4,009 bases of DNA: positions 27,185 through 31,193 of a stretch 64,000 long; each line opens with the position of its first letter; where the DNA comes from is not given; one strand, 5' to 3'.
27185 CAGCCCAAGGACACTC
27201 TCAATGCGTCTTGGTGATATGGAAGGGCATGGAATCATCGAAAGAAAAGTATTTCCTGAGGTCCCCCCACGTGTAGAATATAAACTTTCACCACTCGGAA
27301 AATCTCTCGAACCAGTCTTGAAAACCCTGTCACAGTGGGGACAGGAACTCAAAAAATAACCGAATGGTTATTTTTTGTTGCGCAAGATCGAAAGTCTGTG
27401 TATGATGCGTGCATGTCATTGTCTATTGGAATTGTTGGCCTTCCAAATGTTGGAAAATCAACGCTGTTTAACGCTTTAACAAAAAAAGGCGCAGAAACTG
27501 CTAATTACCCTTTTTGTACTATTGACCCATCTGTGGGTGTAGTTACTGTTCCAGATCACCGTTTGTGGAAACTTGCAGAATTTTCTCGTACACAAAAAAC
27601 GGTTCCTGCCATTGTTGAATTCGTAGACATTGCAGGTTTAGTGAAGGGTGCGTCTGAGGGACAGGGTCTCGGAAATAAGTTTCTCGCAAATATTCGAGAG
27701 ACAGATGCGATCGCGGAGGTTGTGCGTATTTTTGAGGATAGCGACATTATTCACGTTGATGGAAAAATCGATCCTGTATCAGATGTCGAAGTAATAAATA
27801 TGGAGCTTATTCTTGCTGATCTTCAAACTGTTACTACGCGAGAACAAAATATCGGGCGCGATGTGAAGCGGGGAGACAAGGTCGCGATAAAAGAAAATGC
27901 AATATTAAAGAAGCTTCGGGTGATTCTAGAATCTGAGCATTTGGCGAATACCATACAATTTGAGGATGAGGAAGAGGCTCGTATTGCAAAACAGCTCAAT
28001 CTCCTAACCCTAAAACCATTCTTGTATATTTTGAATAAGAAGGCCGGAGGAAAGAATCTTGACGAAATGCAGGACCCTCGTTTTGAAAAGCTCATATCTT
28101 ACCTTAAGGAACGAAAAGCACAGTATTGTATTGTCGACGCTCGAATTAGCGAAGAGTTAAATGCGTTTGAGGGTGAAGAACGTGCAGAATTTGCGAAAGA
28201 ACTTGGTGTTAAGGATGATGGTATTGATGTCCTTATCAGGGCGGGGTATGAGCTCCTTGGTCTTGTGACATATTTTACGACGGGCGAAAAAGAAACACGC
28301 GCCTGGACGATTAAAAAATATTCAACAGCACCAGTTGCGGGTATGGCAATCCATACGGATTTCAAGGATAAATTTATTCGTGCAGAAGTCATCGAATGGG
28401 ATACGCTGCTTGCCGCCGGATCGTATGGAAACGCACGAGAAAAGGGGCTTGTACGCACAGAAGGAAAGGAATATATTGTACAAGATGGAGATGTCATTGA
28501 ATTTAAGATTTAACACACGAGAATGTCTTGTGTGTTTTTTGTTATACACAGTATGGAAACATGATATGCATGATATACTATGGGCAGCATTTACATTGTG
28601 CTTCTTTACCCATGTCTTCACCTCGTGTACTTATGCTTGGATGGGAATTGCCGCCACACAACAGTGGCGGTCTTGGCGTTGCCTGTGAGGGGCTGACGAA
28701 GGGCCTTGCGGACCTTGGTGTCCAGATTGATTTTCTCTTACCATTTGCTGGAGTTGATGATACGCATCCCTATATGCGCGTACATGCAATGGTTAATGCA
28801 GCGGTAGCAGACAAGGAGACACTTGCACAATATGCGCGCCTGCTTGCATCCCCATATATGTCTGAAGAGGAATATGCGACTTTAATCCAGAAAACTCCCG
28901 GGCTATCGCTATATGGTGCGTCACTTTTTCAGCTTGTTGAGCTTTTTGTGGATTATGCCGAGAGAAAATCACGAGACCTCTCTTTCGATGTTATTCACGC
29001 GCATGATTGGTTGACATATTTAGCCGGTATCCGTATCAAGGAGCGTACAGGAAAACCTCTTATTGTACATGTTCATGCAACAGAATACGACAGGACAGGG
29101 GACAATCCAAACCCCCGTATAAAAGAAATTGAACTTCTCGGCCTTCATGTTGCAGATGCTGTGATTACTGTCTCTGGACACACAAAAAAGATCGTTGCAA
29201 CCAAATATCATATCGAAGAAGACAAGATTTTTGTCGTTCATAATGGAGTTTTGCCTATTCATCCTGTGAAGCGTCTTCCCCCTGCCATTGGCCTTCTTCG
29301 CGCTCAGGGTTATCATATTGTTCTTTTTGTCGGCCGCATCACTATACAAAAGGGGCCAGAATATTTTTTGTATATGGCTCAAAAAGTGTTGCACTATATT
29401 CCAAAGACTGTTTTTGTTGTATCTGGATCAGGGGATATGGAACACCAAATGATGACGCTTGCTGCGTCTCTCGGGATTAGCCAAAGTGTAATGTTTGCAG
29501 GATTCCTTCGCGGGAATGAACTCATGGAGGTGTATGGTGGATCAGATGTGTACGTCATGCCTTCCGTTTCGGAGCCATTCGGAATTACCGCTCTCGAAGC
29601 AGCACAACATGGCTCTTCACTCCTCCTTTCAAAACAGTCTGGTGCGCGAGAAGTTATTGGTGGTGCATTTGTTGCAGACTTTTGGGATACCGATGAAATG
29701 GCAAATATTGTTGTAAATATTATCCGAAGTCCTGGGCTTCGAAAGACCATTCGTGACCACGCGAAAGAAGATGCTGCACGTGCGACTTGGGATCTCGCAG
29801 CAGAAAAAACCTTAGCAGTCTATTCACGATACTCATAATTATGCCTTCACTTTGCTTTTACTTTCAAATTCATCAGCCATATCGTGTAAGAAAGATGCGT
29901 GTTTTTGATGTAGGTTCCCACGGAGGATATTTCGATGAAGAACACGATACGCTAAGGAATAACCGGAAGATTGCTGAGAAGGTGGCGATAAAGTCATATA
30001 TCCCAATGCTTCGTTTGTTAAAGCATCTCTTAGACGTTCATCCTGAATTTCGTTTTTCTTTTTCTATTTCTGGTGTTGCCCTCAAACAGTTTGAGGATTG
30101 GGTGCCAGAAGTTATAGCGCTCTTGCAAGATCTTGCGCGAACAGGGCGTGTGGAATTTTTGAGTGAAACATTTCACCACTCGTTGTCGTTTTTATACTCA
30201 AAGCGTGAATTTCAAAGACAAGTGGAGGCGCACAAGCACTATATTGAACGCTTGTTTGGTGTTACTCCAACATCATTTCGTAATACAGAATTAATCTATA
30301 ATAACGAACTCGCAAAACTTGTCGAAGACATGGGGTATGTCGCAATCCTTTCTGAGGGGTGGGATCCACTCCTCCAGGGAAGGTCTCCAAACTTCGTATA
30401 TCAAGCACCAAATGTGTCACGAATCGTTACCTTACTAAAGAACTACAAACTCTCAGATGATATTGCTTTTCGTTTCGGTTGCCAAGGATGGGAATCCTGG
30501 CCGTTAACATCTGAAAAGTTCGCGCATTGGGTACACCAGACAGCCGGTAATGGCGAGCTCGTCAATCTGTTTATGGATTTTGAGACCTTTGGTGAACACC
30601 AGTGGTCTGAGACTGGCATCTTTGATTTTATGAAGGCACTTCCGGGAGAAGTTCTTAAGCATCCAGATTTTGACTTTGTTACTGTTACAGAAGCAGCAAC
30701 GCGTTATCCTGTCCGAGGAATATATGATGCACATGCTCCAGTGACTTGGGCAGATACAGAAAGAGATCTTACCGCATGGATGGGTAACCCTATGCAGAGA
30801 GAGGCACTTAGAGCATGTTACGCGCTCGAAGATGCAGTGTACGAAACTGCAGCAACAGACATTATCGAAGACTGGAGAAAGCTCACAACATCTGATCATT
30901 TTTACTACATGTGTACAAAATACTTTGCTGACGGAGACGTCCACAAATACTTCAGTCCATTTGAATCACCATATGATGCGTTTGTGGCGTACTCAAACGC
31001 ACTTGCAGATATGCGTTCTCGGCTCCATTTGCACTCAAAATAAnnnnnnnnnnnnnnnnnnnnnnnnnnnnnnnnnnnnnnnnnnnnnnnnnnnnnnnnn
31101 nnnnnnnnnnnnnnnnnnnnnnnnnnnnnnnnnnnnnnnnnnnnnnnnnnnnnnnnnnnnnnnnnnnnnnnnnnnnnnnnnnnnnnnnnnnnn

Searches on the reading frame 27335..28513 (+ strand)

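Call 37: search_protein_families(library=pfam, proteins=[window:27335-28513:+], max_evalue=0.00001)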
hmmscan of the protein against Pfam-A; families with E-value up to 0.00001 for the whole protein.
window:27335-28513:+ (392 aa): 3 families
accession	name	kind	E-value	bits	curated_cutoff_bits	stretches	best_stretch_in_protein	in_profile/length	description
PF06071.19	YchF-GTPase_C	-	3e-32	111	27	1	310-392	1-83/84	Protein of unknown function (DUF933)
PF01926.29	MMR_HSR1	-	5.3e-23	81.7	21.9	1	31-141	2-92/113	50S ribosome-binding GTPase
PF02421.24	FeoB_N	-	5.6e-09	36.1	27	1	31-74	3-46/156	Ferrous iron transport protein B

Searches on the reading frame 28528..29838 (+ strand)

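Call 37: search_protein_families(library=pfam, proteins=[window:28528-29838:+], max_evalue=0.00001)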
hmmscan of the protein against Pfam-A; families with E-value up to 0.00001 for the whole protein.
window:28528-29838:+ (436 aa): 6 families
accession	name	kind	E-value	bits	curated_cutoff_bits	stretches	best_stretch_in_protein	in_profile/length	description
PF00534.26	Glycos_transf_1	-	3.5e-26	92.2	26.4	1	260-414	13-171/172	Glycosyl transferases group 1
PF13692.12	Glyco_trans_1_4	-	2.1e-20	73.8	27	1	264-399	3-140/142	Glycosyl transferases group 1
PF13439.12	Glyco_transf_4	-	7.4e-20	72.1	28.5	1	47-241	2-166/170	Glycosyltransferase Family 4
PF08323.17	Glyco_transf_5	-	1.8e-17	64.3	22.7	1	33-227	1-228/239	Starch synthase catalytic domain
PF13579.12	Glyco_trans_4_4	-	1.9e-14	54.7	29.7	1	47-240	1-158/158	Glycosyl transferase 4-like domain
PF20706.3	GT4-conflict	-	1.8e-10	40.8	26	1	179-429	112-355/385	Family 4 Glycosyltransferase in conflict systems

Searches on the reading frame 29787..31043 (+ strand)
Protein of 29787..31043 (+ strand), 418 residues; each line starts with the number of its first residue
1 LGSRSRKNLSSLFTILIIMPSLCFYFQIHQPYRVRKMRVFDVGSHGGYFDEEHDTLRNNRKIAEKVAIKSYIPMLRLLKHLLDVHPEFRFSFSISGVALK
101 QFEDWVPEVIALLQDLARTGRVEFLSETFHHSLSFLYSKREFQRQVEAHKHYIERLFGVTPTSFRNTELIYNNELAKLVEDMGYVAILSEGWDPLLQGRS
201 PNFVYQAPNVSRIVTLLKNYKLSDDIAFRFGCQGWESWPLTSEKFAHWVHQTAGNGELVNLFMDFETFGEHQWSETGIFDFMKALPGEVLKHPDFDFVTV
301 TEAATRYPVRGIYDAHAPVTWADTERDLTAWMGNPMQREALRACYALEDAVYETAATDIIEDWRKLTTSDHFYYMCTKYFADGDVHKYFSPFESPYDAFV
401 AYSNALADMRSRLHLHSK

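Call 37: search_protein_families(library=pfam, proteins=[window:29787-31043:+], max_evalue=0.00001)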
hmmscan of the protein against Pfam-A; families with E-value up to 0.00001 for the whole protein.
window:29787-31043:+ (418 aa): 2 families
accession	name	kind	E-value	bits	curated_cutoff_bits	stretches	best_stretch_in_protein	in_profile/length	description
PF03065.20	Glyco_hydro_57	-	6.7e-70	236.1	21.2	1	24-314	2-289/291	Glycosyl hydrolase family 57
PF01522.26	Polysacc_deac_1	-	1.8e-06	28.3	23.1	1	110-186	48-123/124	Polysaccharide deacetylase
